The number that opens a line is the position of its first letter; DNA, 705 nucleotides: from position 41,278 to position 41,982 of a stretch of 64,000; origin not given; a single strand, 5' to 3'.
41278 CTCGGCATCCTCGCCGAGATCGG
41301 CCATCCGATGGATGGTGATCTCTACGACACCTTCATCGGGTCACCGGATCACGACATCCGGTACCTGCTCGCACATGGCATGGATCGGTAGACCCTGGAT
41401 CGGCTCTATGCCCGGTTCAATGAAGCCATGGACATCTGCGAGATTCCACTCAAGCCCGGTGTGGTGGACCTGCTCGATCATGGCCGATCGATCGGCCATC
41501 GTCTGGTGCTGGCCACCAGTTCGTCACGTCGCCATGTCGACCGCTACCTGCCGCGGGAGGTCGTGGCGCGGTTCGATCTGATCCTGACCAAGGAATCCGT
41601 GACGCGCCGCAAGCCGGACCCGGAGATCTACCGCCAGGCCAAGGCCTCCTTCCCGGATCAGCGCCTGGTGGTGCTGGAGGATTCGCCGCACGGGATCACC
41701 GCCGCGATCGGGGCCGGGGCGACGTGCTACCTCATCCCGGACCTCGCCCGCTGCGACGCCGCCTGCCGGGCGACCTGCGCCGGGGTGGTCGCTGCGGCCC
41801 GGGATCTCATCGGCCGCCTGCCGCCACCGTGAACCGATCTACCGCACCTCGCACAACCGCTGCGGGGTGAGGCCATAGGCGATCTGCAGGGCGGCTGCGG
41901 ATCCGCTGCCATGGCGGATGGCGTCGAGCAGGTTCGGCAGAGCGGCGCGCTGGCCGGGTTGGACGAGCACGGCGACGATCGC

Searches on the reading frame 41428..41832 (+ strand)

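Call 81: search_protein_families(library=pfam, proteins=[window:41428-41832:+], max_evalue=0.00001)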
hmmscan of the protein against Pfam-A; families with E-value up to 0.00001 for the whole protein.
window:41428-41832:+ (134 aa): 2 families
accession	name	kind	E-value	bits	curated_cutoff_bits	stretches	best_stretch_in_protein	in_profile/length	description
PF13419.12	HAD_2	-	1.2e-10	42.3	23.8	1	6-101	78-176/178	Haloacid dehalogenase-like hydrolase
PF00702.32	Hydrolase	-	1.3e-10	42.4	26.4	1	6-97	97-191/191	haloacid dehalogenase-like hydrolase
